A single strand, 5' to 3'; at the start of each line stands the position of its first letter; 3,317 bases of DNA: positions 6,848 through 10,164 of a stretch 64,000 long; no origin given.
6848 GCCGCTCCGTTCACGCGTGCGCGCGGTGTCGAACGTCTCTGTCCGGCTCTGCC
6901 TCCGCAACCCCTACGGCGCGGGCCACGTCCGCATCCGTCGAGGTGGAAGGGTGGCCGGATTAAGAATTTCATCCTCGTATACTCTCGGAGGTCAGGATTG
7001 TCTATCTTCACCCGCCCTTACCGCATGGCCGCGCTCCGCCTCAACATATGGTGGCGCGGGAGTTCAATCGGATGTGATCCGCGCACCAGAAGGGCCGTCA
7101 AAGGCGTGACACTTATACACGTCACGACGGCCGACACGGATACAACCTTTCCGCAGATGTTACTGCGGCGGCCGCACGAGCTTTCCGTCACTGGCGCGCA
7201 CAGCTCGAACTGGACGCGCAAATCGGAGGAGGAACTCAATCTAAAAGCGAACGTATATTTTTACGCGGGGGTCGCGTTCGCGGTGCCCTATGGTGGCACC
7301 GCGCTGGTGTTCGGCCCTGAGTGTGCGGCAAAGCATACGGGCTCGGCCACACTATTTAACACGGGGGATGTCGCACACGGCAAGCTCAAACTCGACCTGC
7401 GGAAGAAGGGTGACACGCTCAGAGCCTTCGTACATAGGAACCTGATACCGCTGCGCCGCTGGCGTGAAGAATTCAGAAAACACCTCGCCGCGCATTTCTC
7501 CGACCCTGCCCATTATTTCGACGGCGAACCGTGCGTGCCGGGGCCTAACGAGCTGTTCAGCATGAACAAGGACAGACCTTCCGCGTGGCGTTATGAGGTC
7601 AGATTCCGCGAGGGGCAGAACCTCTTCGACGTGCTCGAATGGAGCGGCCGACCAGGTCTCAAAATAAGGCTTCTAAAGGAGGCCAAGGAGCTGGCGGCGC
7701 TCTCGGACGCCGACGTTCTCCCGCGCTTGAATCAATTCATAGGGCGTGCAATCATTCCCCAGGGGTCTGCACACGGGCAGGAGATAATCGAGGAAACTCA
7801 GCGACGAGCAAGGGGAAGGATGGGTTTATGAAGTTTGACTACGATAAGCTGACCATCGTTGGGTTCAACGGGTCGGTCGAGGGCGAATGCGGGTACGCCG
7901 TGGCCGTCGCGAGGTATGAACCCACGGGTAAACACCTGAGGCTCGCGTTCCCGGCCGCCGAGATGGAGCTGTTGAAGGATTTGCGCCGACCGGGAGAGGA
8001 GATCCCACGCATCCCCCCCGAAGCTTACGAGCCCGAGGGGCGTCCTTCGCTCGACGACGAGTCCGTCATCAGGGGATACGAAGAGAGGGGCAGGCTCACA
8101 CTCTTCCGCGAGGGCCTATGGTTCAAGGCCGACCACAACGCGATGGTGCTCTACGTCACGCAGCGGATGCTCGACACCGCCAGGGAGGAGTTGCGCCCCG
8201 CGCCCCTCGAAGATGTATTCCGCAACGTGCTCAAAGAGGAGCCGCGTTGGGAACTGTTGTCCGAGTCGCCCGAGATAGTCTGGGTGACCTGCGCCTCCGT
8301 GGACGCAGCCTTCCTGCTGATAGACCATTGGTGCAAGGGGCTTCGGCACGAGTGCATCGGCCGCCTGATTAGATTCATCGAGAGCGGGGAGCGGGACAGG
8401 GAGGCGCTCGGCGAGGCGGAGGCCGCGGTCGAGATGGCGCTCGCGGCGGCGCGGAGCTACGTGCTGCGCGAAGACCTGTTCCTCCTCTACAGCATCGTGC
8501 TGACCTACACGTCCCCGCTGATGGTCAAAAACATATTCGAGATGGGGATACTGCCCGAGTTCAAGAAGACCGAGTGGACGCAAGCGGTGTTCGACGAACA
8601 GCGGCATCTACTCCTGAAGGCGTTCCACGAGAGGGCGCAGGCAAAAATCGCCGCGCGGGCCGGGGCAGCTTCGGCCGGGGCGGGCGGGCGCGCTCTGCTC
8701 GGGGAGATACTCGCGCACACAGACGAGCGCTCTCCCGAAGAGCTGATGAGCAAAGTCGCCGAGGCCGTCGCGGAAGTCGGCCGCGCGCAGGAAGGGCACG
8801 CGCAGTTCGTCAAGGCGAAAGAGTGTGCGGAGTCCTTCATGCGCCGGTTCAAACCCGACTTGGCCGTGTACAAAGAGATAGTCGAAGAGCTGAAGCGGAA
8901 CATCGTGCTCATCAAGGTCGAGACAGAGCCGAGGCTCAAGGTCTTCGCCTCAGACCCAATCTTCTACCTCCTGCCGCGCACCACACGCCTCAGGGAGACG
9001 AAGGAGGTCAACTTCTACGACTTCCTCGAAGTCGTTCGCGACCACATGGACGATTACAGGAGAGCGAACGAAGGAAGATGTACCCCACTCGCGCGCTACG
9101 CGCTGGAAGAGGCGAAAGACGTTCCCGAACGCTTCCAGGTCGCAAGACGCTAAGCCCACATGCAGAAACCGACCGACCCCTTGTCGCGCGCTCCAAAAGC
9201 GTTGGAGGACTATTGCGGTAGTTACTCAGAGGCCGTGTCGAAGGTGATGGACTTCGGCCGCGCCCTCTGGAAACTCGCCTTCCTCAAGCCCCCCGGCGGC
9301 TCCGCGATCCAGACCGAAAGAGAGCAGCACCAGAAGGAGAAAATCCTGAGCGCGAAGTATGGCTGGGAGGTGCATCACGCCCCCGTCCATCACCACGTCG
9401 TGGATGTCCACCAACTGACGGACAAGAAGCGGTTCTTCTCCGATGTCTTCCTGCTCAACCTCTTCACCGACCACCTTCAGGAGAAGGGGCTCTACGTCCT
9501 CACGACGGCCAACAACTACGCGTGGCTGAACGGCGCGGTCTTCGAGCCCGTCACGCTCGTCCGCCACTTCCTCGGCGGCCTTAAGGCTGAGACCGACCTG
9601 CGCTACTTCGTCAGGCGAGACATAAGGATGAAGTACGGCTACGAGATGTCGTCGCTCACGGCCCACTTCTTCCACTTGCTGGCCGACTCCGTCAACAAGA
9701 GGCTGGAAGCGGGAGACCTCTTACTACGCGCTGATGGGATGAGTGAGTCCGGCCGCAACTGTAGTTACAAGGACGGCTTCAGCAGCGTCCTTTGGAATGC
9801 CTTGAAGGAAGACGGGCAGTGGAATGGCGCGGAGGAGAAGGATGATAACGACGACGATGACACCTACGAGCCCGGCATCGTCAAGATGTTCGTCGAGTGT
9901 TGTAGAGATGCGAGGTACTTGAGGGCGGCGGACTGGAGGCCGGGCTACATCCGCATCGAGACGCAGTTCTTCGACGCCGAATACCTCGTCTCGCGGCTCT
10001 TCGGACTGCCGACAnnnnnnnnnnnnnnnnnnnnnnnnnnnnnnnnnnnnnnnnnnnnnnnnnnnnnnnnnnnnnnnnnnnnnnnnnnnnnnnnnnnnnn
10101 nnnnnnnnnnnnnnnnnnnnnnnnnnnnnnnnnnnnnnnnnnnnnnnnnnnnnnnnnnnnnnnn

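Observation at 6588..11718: Compositionally foreign three-gene operon: unknown A, unknown B, and an N-terminally extended double KaiC/RecA-like ATPase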

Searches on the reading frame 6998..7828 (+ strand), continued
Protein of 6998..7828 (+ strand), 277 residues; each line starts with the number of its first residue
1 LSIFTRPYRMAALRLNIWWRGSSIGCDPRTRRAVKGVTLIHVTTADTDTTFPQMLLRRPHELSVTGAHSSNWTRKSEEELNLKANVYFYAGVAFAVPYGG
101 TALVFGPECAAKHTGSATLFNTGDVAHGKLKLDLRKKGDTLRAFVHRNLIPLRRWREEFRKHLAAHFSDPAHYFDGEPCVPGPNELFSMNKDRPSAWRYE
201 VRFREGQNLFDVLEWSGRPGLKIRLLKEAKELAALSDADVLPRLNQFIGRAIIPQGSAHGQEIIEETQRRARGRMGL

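Call 112: search_protein_families(library=padloc, proteins=[L044:5987-6790:+, L044:6790-7488:+, L044:7617-9242:+, L028:8547-10304:+, L039:4190-6283:+], max_evalue=0.01)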
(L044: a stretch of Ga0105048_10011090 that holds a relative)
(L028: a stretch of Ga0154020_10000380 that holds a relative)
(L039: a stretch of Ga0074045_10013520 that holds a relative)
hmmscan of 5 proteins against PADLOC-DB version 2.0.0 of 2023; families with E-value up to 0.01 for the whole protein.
L044:5987-6790:+ (268 aa): 0 families

L044:6790-7488:+ (233 aa): 0 families

L044:7617-9242:+ (542 aa): 2 families
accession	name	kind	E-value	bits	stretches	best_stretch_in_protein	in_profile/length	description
PDLC04559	PDC-M28B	-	9.2e-28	95.5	2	4-59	127-182/438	-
PDLC04560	PDC-M28B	-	4e-13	47.4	1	7-72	16-78/327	-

L028:8547-10304:+ (586 aa): 2 families
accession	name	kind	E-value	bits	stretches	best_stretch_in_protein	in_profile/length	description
PDLC04559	PDC-M28B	-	9.4e-26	88.9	2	5-67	128-190/438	-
PDLC04560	PDC-M28B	-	7.9e-14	49.7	1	8-68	17-77/327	-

L039:4190-6283:+ (698 aa): 3 families
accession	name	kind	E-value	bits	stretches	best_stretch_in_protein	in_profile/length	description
PDLC04559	PDC-M28B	-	1.4e-28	98.2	2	6-62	129-185/438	-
PDLC04560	PDC-M28B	-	1.5e-14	52.1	1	8-67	17-76/327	-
PDLC01171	TPR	-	3.2e-06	24.4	1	401-666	61-321/504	TPR repeats containing protein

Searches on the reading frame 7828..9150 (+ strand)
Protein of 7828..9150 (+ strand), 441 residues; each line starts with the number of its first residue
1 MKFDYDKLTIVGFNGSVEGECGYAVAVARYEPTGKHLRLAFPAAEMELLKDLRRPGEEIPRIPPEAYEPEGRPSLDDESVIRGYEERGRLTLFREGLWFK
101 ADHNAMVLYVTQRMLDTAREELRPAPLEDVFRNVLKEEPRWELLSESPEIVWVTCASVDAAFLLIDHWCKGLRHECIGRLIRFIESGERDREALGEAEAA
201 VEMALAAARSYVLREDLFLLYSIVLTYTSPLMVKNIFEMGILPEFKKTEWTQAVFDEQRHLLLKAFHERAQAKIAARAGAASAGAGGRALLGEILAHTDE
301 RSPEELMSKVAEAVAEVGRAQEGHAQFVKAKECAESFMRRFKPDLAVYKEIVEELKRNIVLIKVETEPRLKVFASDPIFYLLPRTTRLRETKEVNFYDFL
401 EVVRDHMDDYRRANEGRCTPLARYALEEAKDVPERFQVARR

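Call 5: search_protein_families(library=pfam, proteins=[window:7828-9150:+], max_evalue=0.1)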
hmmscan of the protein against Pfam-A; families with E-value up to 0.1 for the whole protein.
window:7828-9150:+ (441 aa): 1 family
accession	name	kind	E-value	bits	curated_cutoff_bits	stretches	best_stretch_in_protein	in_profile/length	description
PF22978.1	HAD_Pex22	-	0.073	13.3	27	0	307-372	55-125/135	Peroxisome biogenesis protein 22, Haloacid dehydrogenase-like domain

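Call 6: search_protein_families(library=padloc, proteins=[window:7828-9150:+], max_evalue=0.1)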
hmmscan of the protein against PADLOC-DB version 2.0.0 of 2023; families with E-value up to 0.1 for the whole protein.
window:7828-9150:+ (441 aa): 0 families

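Call 7: search_protein_families(library=ncbifam, proteins=[window:7828-9150:+], max_evalue=0.1)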
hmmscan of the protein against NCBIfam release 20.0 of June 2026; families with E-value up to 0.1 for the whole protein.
window:7828-9150:+ (441 aa): 0 families

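Call 18: find_homologous_proteins(query=window:7828-9150:+, max_evalue=0.01)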
Query window:7828-9150:+ (441 aa): 3 proteins with E <= 0.01 among 8000 candidates.
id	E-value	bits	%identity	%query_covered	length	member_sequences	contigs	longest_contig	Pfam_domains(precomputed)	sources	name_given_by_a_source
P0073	2.1e-291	984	100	100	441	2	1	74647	-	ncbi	ncbi:MAG: hypothetical protein ACJ74Q_12420 [Pyrinomonadaceae bacterium]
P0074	1.8e-179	615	67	98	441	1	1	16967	-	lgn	-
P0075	1.6e-95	339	42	98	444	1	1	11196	-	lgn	-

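Call 88: search_solved_structures(query=A5, max_evalue=10)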
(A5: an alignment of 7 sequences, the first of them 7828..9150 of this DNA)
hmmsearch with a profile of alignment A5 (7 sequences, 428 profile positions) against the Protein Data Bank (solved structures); distinct sequences matched with E-value up to 10: 12.
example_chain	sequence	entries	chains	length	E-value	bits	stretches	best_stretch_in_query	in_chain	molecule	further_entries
1zt2_B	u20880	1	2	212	0.19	13.9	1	333-400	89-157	DNA primase large subunit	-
9bxu_J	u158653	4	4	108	0.29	13.3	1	277-322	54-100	ATPase inhibitor, mitochondrial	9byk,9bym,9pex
5ofn_B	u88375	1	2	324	0.33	13.1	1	333-400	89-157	DNA primase large subunit PriL,PriL-X fusion protein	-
6j5i_J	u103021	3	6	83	0.34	13.1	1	277-322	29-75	ATPase inhibitor, mitochondrial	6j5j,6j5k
10fm_A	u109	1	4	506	0.37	13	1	308-352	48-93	aldehyde dehydrogenase (NAD(+))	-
5of3_B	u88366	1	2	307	0.39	12.9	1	333-400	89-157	DNA primase large subunit PriL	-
6xvu_A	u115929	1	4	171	0.63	12.2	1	203-256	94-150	Response regulator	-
1ddb_A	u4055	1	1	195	0.78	11.9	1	248-349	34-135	PROTEIN (BID)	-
7wbn_A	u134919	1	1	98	1.9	10.6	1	297-339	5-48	RevCC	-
7n5s_A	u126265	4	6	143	2.2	10.4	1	250-332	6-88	Zinc finger and BTB domain-containing protein 7A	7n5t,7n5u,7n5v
7y4l_AA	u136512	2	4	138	2.2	10.4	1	313-365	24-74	Linker4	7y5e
2yo3_A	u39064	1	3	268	5.9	9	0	295-340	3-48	GENERAL CONTROL PROTEIN GCN4, PUTATIVE INNER MEMBRANE PROTEIN, GENERAL CONTROL PROTEIN GCN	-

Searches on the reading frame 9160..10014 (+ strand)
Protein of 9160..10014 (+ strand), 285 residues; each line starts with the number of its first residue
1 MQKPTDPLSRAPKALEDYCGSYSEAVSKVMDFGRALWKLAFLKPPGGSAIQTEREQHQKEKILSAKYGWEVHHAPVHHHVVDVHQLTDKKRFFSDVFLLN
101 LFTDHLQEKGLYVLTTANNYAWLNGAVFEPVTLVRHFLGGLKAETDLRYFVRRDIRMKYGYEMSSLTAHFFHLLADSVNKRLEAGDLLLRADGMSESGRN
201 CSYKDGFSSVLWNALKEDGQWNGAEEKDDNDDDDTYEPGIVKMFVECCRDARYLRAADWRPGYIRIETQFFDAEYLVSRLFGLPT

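Call 59: predict_structure(alignment_id=A6)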
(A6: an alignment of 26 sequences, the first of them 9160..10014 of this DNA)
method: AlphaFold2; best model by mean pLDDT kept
length: 285 residues; sequences in the alignment: 26
mean_pLDDT: 84.9   pTM: 0.85
mean pLDDT of the five models: 84.9, 84.0, 84.0, 83.5, 82.7
residues with pLDDT >= 90: 177; 70-90: 43; 50-70: 54; < 50: 11
segments of 3 or more residues with pLDDT < 50: 1-5, 49-51
pLDDT, mean of each block of 10 residues (from residue 1): 51 95 98 95 67 55 60 64 83 87 93 86 94 97 97 97 96 98 89 63 94 94 67 77 97 92 94 98 85
secondary structure, 60 per line:
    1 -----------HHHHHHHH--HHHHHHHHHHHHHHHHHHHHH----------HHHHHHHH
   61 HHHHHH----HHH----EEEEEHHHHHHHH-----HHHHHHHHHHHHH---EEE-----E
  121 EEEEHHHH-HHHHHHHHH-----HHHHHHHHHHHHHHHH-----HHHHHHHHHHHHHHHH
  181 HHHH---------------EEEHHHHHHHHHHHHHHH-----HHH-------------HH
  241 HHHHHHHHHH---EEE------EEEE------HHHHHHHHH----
elements in order: H12-19 H22-42 H53-66 E78-82 H83-90 H96-108 E112-114 E120-124 H125-128 H130-138 H144-159 H165-184 E200-202 H203-217 H239-250 E254-256 E263-266 H273-281

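Call 61: fold_search(model_id=the predicted structure, library=pdb)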
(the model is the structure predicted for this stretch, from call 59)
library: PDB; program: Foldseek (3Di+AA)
matches with E <= 10: 77; with E <= 0.001: 0
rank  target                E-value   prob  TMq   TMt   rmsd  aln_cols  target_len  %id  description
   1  3rtr_A                5.8e-01  0.21  0.19  0.16  20.5       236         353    9  A RING E3-substrate complex poised for ubiquitin-like protein transfer: structural insights into cullin-RING ligases (released 2011-07-20)
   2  5w5a_A                1.2e+00  0.11  0.16  0.19  15.8       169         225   12  Crystal structure of Mycobacterium tuberculosis CRP-FNR family transcription factor Cmr (Rv1675c) (released 2017-12-13)
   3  4zsy_B                1.4e+00  0.04  0.13  0.09  14.8       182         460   12  Pig Brain GABA-AT inactivated by (Z)-(1S,3S)-3-Amino-4-fluoromethylenyl-1-cyclopentanoic acid. (released 2015-07-08)
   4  8s0c_D                1.6e+00  0.09  0.19  0.15  21.9       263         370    9  H. sapiens ORC1-5 bound to double stranded DNA as part of the MCM-ORC complex (released 2024-10-02)
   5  5wvu_A                1.9e+00  0.06  0.13  0.08  13.2       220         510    8  Crystal structure of carboxypeptidase from Thermus thermophilus (released 2017-02-22)
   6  6sl2                  1.9e+00  0.03  0.13  0.07  29.2       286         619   14  ALPHA-ACTININ FROM ENTAMOEBA HISTOLYTICA (released 2020-08-26)
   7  3hif_A                2.0e+00  0.13  0.20  0.26  10.1       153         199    9  The crystal structure of apo wild type CAP at 3.6 A resolution. (released 2009-09-08)
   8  7njk_d                2.0e+00  0.03  0.16  0.12  18.1       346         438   10  Mycobacterium smegmatis ATP synthase state 1a (released 2021-10-27)
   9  4y0h_B                2.3e+00  0.03  0.13  0.09  14.1       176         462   12  Gamma-aminobutyric acid aminotransferase inactivated by (1S,3S)-3-amino-4-difluoromethylenyl-1-cyclopentanoic acid (CP (released 2015-03-11)
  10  5w5a_B                2.8e+00  0.08  0.17  0.20  16.1       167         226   12  Crystal structure of Mycobacterium tuberculosis CRP-FNR family transcription factor Cmr (Rv1675c) (released 2017-12-13)
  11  5w5b                  3.2e+00  0.09  0.18  0.21  15.9       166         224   13  Crystal structure of Mycobacterium tuberculosis CRP-FNR family transcription factor Cmr (Rv1675c), truncated construct (released 2017-12-13)
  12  4gfq                  3.2e+00  0.02  0.09  0.12  17.8       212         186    9  2.65 Angstrom Resolution Crystal Structure of Ribosome Recycling Factor (frr) from Bacillus anthracis (released 2012-08-15)
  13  6rbg_A                3.2e+00  0.01  0.13  0.12  36.4       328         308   10  full-length bacterial polysaccharide co-polymerase (released 2020-11-18)
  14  9xzj_C                3.6e+00  0.04  0.21  0.09  23.1       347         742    9  Cryo-EM structure of F-box helicase 1 (FBH1) bound to an SCF ubiquitin ligase complex and a 3-way DNA fork (consensus  (released 2026-01-28)
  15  7pub_DA               3.7e+00  0.05  0.17  0.04  29.2       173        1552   14  Late assembly intermediate of the Trypanosoma brucei mitoribosomal small subunit (released 2022-05-04)
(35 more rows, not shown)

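Call 65: fold_search(model_id=the predicted structure, library=viral)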
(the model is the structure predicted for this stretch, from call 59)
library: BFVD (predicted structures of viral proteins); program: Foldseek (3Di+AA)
matches with E <= 10: 86; with E <= 0.001: 0
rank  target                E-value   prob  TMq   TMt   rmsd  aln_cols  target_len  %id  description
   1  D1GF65                1.1e-01  0.35  0.19  0.27  15.4       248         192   12  Uncharacterized protein [Sulfolobus spindle-shaped virus 7]
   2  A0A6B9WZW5            5.9e-01  0.14  0.15  0.19  13.5       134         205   10  Phage protein [Escherichia phage isim]
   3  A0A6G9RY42            1.3e+00  0.11  0.17  0.26  12.5       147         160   16  Uncharacterized protein [Halorubrum virus Serpecor1]
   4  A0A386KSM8            1.8e+00  0.06  0.12  0.21  13.9       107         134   18  Uncharacterized protein [Microbacterium phage ValentiniPuff]
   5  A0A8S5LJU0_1          1.8e+00  0.04  0.18  0.07  26.8       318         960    8  Chromosome segregation ATPase [Siphoviridae sp. ct3o911]
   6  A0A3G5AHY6            2.3e+00  0.07  0.12  0.21  17.6       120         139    9  Translation initiation factor IF2/IF5 domain-containing protein [Satyrvirus sp.]
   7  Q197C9                2.3e+00  0.07  0.14  0.23  14.2       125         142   12  Uncharacterized protein 031R [Invertebrate iridescent virus 3]
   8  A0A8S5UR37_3          2.3e+00  0.02  0.13  0.04  20.5       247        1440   14  Uncharacterized protein [Podoviridae sp. ctQyH19]
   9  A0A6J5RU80            2.4e+00  0.03  0.17  0.15  16.3       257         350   10  Uncharacterized protein [uncultured Caudovirales phage]
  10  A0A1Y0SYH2            2.7e+00  0.06  0.13  0.26  11.8       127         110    8  Uncharacterized protein [Pseudomonas phage Phabio]
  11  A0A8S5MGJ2            2.7e+00  0.01  0.10  0.09  22.2       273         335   13  Uncharacterized protein [Podoviridae sp. ct1h53]
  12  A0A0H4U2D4            2.8e+00  0.02  0.12  0.09  17.8       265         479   11  Putative internal core protein [Yersinia phage vB_YenP_ISAO8]
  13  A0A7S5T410            3.0e+00  0.02  0.10  0.07  25.3       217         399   12  (no name in the UniProt tables at hand)
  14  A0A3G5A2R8            3.1e+00  0.06  0.12  0.22  17.2       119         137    6  Translation initiation factor 2 subunit beta [Harvfovirus sp.]
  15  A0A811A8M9            3.1e+00  0.03  0.16  0.09  19.8       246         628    9  (no name in the UniProt tables at hand)
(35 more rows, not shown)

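Call 89: search_solved_structures(query=A6, max_evalue=10)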
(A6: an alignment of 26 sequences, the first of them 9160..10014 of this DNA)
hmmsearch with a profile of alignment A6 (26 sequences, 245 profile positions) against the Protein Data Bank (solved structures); distinct sequences matched with E-value up to 10: 3.
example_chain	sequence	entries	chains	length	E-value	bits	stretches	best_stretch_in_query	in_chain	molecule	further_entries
9ymt_A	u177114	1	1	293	0.23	14.1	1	98-156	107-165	Serine/Threonine Kinase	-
4eqm_A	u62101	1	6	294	0.23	14.1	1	98-156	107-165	Protein kinase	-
9kzk_D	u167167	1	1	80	2.2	10.9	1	196-224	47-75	C3a anaphylatoxin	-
